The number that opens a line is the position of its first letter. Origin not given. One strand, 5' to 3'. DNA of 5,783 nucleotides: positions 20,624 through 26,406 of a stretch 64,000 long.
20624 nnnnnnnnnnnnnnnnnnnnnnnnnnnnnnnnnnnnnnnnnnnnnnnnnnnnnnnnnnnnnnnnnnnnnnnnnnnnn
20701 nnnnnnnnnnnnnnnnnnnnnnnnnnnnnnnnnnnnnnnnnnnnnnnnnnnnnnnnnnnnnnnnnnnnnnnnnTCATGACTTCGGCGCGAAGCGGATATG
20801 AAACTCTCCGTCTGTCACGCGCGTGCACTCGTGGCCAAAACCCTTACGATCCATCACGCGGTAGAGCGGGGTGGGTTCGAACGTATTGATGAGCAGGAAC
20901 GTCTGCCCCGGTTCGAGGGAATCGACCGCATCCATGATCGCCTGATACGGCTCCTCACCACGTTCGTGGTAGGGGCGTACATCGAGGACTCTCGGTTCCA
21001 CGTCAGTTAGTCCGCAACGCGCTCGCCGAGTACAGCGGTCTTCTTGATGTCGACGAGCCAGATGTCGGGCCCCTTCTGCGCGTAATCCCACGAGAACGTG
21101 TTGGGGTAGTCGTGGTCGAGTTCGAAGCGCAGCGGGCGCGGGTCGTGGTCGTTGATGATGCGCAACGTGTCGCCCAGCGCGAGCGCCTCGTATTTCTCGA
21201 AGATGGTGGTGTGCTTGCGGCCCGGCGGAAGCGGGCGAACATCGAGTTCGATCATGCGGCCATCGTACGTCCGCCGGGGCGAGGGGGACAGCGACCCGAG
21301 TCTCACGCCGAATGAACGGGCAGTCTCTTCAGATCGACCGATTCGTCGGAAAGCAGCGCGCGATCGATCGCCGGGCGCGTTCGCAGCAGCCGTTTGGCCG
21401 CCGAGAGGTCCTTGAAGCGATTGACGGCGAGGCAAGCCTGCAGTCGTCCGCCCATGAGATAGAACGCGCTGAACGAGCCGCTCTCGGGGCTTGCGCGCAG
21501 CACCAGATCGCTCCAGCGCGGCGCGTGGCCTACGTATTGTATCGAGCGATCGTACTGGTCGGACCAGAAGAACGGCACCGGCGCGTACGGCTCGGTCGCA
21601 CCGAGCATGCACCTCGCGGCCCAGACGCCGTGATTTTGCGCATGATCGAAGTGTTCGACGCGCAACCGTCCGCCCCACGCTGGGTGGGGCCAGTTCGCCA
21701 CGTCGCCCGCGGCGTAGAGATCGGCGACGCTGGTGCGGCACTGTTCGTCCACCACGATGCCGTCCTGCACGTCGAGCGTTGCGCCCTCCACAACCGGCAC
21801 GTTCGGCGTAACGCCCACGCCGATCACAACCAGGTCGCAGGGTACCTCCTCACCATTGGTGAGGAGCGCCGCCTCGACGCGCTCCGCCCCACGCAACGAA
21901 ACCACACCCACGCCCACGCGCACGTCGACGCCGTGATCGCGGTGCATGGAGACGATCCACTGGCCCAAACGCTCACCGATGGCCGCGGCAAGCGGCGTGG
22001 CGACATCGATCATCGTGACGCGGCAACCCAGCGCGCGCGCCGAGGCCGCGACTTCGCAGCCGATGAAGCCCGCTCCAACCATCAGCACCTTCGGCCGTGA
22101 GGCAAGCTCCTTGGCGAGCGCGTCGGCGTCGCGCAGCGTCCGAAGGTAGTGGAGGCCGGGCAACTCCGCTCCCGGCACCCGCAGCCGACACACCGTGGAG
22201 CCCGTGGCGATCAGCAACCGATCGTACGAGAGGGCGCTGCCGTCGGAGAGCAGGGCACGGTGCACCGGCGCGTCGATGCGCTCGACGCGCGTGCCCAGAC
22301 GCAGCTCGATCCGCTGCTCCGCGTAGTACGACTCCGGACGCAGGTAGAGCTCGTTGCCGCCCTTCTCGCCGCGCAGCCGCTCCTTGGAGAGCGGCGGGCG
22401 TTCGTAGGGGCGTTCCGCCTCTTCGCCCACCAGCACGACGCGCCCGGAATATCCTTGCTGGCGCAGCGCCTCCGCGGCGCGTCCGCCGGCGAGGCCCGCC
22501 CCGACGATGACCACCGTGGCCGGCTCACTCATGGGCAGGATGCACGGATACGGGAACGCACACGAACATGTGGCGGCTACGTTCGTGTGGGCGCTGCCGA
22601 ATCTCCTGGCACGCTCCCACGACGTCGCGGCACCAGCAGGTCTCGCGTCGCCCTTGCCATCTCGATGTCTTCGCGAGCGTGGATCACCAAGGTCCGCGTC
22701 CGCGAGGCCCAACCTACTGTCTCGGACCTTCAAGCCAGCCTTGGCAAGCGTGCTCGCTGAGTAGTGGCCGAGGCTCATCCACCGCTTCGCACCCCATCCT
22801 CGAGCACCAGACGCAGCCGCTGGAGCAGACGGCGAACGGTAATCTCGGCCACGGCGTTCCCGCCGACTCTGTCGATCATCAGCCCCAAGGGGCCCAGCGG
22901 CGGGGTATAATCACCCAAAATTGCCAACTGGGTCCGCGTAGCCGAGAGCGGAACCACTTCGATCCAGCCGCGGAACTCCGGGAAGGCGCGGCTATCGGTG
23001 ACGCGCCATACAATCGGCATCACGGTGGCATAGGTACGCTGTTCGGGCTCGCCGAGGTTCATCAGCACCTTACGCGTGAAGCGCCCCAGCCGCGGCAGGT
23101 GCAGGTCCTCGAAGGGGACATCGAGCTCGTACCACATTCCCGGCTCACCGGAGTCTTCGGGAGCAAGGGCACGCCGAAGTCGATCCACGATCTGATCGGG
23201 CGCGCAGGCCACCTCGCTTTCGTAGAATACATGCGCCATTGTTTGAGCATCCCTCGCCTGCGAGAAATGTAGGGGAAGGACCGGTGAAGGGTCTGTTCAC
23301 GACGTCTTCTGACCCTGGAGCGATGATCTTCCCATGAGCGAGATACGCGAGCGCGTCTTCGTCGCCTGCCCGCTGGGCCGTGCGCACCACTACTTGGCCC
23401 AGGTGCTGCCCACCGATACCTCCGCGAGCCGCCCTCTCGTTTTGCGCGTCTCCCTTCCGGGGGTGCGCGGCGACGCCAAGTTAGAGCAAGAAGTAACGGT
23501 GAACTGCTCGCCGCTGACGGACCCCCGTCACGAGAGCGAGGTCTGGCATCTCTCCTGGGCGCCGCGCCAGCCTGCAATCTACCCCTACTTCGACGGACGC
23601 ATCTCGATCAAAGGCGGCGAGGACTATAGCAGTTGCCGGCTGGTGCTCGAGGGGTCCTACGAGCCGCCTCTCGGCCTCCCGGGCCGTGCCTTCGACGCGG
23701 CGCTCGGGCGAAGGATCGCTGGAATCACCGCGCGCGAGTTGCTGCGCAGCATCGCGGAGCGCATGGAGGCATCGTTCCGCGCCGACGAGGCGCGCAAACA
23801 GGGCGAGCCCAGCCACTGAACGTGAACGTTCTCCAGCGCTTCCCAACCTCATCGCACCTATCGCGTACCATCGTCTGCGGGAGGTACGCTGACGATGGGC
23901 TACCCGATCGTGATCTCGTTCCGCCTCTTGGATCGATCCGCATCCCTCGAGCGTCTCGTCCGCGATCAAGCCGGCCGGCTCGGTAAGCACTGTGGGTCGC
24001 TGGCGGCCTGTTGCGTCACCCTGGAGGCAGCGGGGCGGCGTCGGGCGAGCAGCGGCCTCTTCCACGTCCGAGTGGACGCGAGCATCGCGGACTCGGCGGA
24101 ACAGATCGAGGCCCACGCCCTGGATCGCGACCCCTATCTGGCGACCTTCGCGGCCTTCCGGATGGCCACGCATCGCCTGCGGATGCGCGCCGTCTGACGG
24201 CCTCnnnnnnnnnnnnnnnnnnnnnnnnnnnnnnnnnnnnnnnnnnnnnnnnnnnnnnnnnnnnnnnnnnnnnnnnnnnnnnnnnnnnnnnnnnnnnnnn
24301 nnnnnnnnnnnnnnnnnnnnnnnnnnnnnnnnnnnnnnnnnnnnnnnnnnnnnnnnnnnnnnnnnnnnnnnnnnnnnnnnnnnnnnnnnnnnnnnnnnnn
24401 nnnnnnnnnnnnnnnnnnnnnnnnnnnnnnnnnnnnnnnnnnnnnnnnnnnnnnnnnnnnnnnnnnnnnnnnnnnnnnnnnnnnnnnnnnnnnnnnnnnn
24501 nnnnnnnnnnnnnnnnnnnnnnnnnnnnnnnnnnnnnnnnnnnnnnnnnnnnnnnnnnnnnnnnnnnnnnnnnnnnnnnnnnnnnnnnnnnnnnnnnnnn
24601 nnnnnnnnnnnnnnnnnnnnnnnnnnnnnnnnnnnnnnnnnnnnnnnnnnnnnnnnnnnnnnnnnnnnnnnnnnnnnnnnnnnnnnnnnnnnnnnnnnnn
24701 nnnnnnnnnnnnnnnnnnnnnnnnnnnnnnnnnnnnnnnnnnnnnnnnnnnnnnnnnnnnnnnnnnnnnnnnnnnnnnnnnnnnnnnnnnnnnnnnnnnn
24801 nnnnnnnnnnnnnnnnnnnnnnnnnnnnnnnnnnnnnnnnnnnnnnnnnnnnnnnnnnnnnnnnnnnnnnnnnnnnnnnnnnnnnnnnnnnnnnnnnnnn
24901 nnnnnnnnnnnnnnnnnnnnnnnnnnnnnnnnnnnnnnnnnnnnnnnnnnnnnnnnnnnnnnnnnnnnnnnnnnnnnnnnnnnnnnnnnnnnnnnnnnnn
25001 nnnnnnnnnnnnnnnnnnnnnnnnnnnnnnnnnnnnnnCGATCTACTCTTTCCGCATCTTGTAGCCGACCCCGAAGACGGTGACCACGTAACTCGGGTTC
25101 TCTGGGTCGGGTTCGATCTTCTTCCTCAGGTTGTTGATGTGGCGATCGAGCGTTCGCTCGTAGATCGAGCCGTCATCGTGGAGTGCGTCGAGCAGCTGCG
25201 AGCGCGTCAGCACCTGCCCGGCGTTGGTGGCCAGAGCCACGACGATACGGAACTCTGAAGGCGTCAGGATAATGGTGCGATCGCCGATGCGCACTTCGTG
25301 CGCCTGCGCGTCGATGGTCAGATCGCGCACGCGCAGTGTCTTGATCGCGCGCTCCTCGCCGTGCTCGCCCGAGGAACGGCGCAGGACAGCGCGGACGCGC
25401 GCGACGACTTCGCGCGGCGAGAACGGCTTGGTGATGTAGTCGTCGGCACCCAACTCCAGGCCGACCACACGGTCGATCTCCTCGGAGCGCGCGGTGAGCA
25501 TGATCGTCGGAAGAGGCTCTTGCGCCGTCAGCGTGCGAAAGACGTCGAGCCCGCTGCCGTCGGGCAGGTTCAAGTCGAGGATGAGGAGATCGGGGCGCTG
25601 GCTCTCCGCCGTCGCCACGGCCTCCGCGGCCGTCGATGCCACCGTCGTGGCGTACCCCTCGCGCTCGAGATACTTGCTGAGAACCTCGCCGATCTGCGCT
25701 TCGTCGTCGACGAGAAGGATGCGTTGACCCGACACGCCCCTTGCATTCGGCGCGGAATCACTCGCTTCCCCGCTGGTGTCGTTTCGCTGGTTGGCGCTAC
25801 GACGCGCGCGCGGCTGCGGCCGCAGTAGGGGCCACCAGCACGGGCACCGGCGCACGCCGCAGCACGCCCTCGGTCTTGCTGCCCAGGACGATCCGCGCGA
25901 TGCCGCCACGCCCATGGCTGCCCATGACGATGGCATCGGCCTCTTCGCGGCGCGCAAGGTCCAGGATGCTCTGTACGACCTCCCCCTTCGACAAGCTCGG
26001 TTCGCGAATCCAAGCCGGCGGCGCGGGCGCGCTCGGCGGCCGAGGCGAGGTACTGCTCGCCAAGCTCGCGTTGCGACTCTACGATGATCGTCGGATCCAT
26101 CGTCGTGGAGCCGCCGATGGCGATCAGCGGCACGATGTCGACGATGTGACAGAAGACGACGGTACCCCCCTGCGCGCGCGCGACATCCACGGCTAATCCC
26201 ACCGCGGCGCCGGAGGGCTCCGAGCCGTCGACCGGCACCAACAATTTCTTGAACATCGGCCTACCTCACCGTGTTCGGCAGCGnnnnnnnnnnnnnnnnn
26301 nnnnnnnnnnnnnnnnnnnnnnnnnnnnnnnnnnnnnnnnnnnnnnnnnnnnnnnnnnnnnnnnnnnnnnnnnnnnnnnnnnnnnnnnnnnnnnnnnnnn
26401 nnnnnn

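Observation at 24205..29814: Three tandem response-regulator/kinase modules showing stepwise loss of the kinase catalytic domain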

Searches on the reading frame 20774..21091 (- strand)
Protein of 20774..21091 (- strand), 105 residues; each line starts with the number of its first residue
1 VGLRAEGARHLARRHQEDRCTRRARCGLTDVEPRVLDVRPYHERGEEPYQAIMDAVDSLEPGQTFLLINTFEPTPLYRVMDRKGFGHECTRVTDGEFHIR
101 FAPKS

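Call 80: search_protein_families(library=pfam, proteins=[window:20774-21091:-], max_evalue=0.01)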
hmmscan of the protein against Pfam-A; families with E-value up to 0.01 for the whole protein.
window:20774-21091:- (105 aa): 1 family
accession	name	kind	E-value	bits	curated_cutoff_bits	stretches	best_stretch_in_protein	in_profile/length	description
PF10006.14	DUF2249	-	1.3e-18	67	29.5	1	35-102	1-69/70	Uncharacterized conserved protein (DUF2249)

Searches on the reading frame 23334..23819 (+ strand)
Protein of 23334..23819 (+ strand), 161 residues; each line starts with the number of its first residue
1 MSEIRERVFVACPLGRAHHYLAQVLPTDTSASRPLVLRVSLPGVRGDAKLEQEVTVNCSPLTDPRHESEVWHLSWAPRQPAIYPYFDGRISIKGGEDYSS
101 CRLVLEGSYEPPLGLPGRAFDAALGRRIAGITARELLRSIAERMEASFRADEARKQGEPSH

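Call 41: search_protein_families(library=ncbifam, proteins=[window:23334-23819:+], max_evalue=0.1)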
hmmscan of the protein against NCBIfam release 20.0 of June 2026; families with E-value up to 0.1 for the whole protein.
window:23334-23819:+ (161 aa): 0 families

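Call 42: search_solved_structures(query=window:23334-23819:+, max_evalue=1)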
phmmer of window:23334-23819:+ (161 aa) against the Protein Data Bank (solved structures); distinct sequences matched with E-value up to 1: 1.
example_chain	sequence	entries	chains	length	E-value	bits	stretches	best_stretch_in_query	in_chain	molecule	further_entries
2ofg_X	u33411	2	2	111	0.79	12.9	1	94-137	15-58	Zinc-transporting ATPase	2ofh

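Call 43: find_homologous_proteins(query=window:23334-23816:+, max_evalue=0.001)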
Query window:23334-23816:+ (161 aa): 10 proteins with E <= 0.001 among 94 candidates.
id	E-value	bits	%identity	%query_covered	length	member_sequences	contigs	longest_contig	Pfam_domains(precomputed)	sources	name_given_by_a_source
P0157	7.8e-103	359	100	100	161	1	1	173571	-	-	-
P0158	4.7e-83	295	84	99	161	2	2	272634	-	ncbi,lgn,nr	ncbi:hypothetical protein EPN42_11810 [bacterium]|nr:MAG: hypothetical protein EPN42_11810 [bacteriu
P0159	2.9e-73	263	76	99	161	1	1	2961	-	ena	-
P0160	4.4e-66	240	72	100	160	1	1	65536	-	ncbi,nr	ncbi:hypothetical protein EPN52_05385 [bacterium]|nr:MAG: hypothetical protein EPN52_05385 [bacteriu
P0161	1.9e-54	202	63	99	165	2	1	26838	-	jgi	-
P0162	2.7e-27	114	40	96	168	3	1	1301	-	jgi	jgi:hypothetical protein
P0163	1.9e-26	111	42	96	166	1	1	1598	-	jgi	jgi:hypothetical protein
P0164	1.3e-21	95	37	94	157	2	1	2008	-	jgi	jgi:hypothetical protein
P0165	1.6e-19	88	53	53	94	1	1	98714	-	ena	-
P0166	1.8e-18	85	36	94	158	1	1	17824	PF10604.16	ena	-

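Call 55: predict_structure(alignment_id=A8)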
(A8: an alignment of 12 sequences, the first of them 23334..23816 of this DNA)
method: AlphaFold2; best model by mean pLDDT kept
length: 161 residues; sequences in the alignment: 12
mean_pLDDT: 79.0   pTM: 0.74
mean pLDDT of the five models: 79.0, 78.7, 78.5, 74.8, 73.6
residues with pLDDT >= 90: 40; 70-90: 79; 50-70: 34; < 50: 8
segments of 3 or more residues with pLDDT < 50: 28-32
pLDDT, mean of each block of 10 residues (from residue 1): 89 89 69 63 56 81 68 85 86 84 92 65 80 90 92 79 46
secondary structure, 60 per line:
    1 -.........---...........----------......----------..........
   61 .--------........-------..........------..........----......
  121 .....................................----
elements in order: E2-10 H14-24 E35-40 E51-61 E70-77 E85-94 E101-110 H115-157

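Call 60: fold_search(model_id=the predicted structure, library=pdb)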
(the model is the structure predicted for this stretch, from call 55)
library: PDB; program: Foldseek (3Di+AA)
matches with E <= 10: 773; with E <= 0.001: 4
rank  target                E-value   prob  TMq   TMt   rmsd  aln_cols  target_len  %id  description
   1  3tfz_C                2.8e-04  1.00  0.55  0.54   5.4       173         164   15  Crystal structure of Zhui aromatase/cyclase from Streptomcyes sp. R1128 (released 2011-09-14)
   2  2d4r_A                7.8e-04  1.00  0.49  0.54  13.6       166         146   13  Crystal structure of TTHA0849 from Thermus thermophilus HB8 (released 2005-12-13)
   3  8uds                  8.8e-04  1.00  0.54  0.57   5.2       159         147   13  The Crystal Structure of CoxG from M. smegmatis, minus lipid anchoring C-terminus. (released 2024-10-02)
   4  7wa9                  8.8e-04  1.00  0.41  0.45   7.5       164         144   15  Crystal structure of MSMEG_5634 from Mycobacterium smegmatis (released 2022-10-19)
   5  2d4r_C                1.2e-03  1.00  0.49  0.54  13.6       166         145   13  Crystal structure of TTHA0849 from Thermus thermophilus HB8 (released 2005-12-13)
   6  5z8o_B                1.3e-03  1.00  0.43  0.46   6.0       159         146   16  Structural of START superfamily protein MSMEG_0129 from Mycobacterium smegmatis (released 2018-03-21)
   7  3tfz_A                1.5e-03  1.00  0.44  0.42  13.3       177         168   15  Crystal structure of Zhui aromatase/cyclase from Streptomcyes sp. R1128 (released 2011-09-14)
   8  2m47_MODEL_1_A        1.7e-03  0.95  0.29  0.29  15.9       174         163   16  Solution NMR structure of the Polyketide_cyc-like protein Cgl2372 from Corynebacterium glutamicum, Northeast S (released 2013-02-13)
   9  3tfz_F                1.7e-03  1.00  0.55  0.55   5.6       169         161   16  Crystal structure of Zhui aromatase/cyclase from Streptomcyes sp. R1128 (released 2011-09-14)
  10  6v04                  1.7e-03  1.00  0.40  0.27   6.6       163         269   14  DynU16 crystal structure, a putative protein in the dynemicin biosynthetic locus (released 2020-11-18)
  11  3p51                  2.1e-03  1.00  0.44  0.48  11.9       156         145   12  Three-dimensional structure of protein Q2Y8N9_NITMU from nitrosospira multiformis, Northeast structural genomics consort (released 2010-10-27)
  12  5z8o_A                2.1e-03  1.00  0.41  0.44   6.7       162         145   16  Structural of START superfamily protein MSMEG_0129 from Mycobacterium smegmatis (released 2018-03-21)
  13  8ho2_A                2.1e-03  0.97  0.31  0.32  11.8       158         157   14  crystal structure of Norcoclaurine synthase from Chinese lotus (Nelumbo nucicera) (released 2023-12-06)
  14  7uql_B                2.5e-03  1.00  0.44  0.50   6.3       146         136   12  Pathogenesis related 10-10 app from (released 2023-03-01)
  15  8ho2_B                2.5e-03  0.99  0.35  0.36   9.6       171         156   13  crystal structure of Norcoclaurine synthase from Chinese lotus (Nelumbo nucicera) (released 2023-12-06)
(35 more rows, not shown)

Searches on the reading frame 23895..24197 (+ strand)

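Call 41: search_protein_families(library=ncbifam, proteins=[window:23895-24197:+], max_evalue=0.1)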
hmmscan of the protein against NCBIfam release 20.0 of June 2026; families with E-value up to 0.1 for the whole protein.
window:23895-24197:+ (100 aa): 1 family
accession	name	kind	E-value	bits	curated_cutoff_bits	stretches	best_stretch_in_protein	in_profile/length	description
TIGR00741.1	yfiA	equivalog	0.054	14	40.9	1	16-84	14-77/102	ribosome hibernation-promoting factor, HPF/YfiA family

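Call 80: search_protein_families(library=pfam, proteins=[window:23895-24197:+], max_evalue=0.01)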
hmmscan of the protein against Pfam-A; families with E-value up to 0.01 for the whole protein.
window:23895-24197:+ (100 aa): 1 family
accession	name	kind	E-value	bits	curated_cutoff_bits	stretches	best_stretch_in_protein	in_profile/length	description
PF02482.25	Ribosomal_S30AE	-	0.00017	22.7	23.7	1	5-96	1-81/88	Sigma 54 modulation protein / S30EA ribosomal protein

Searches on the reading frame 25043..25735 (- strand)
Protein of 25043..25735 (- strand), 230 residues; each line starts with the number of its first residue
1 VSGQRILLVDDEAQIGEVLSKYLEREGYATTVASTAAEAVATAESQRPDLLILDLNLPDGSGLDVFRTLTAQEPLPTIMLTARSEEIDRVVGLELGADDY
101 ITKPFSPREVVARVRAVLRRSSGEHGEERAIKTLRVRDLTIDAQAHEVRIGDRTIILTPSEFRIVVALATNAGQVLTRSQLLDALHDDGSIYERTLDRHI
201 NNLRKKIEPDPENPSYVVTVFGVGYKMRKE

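Call 3: search_protein_families(library=pfam, proteins=[window:25043-25735:-], max_evalue=0.1)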
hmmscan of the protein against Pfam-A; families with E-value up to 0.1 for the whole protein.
window:25043-25735:- (230 aa): 4 families
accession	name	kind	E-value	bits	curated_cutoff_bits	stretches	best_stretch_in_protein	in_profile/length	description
PF00072.30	Response_reg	-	9.9e-29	100.2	30.2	1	6-115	1-111/111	Response regulator receiver domain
PF00486.34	Trans_reg_C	-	1.8e-22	79.7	26.2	1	153-227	2-77/77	Transcriptional regulatory protein, C terminal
PF20274.4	cREC_REC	-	0.0027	18.8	27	1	6-76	2-63/88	Cyclic-phosphate processing Receiver domain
PF21695.3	GlnR_1st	-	0.029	14.8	27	1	6-116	3-109/111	Transcription regulator GlnR, N-terminal domain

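Call 41: search_protein_families(library=ncbifam, proteins=[window:25043-25735:-], max_evalue=0.1)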
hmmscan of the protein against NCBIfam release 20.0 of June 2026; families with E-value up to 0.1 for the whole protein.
window:25043-25735:- (230 aa): 111 families (the best 25 are shown)
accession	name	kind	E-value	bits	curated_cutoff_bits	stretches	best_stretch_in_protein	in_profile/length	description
NF040689.1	MtrAB_MtrA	equivalog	2.2e-62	210.2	300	1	6-227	1-218/219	MtrAB system response regulator MtrA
NF008296.0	PRK11083.1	equivalog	4.2e-62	209.5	273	1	3-229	3-227/228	two-component system response regulator CreB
TIGR02154.1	PhoB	equivalog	4.4e-62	209.3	296.2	1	4-227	3-225/226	phosphate regulon transcriptional regulator PhoB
NF007982.1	PRK10710.1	equivalog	7.2e-62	209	380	1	4-227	8-227/235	envelope stress response regulator BaeR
NF040534.1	resp_reg_YycF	equivalog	1.6e-60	204.2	340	1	5-229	2-229/231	response regulator YycF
NF045944.1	ResRegRpaBCyano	equivalog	7.8e-57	192.3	330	1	7-228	1-228/229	response regulator transcription factor RpaB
NF033117.2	vanR_ACDEGLN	exception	1.9e-56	191.2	350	1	6-227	1-225/226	VanR-ABDEGLN family response regulator transcription factor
NF007005.1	PRK09468.1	equivalog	1.1e-53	182.2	331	1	3-226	3-230/237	osmolarity response regulator transcription factor OmpR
NF053854.1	RespRegPhoBBctds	equivalog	2e-53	181.1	270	1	6-227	1-224/225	two-component system response regulator PhoB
NF041733.1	resp_reg_CseB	equivalog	1.2e-50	172.1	350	1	5-229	2-228/228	two-component system response regulator CseB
NF012227.0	AdeR_RR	equivalog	3.2e-50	170.8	340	1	4-229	12-238/239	efflux system response regulator transcription factor AdeR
NF007820.0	PRK10529.1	equivalog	2.6e-48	164.4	325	1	5-227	3-223/225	two-component system response regulator KdpE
NF008199.0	PRK10955.1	equivalog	4.9e-48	164.1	341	1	5-227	3-228/232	envelope stress response regulator transcription factor CpxR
NF008034.0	PRK10766.1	equivalog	2.1e-47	161.6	275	1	4-227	3-226/231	two-component system response regulator TorR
NF007546.0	PRK10161.1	equivalog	7.6e-47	159.8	471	1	4-227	3-225/229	phosphate response regulator transcription factor PhoB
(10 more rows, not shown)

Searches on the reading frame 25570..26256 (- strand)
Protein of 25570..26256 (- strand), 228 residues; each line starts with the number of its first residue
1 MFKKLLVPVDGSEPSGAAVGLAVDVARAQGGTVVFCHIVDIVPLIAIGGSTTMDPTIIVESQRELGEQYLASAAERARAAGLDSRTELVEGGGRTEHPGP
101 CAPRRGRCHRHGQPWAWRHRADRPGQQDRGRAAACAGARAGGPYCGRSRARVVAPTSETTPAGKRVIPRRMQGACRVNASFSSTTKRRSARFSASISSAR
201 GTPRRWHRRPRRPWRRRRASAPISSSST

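Call 3: search_protein_families(library=pfam, proteins=[window:25570-26256:-], max_evalue=0.1)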
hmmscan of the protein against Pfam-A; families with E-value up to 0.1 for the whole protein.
window:25570-26256:- (228 aa): 1 family
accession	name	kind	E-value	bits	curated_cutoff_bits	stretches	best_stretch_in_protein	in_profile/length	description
PF00582.32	Usp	-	2.9e-12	47.8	24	1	1-95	1-93/141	Universal stress protein family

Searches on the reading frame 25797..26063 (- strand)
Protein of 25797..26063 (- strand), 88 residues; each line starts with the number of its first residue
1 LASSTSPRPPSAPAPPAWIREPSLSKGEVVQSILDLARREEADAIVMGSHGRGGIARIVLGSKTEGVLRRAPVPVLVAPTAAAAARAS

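Call 3: search_protein_families(library=pfam, proteins=[window:25797-26063:-], max_evalue=0.1)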
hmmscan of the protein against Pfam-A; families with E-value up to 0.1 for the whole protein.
window:25797-26063:- (88 aa): 1 family
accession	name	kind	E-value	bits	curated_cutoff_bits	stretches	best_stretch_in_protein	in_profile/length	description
PF00582.32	Usp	-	6.2e-17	62.9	24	1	26-79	88-141/141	Universal stress protein family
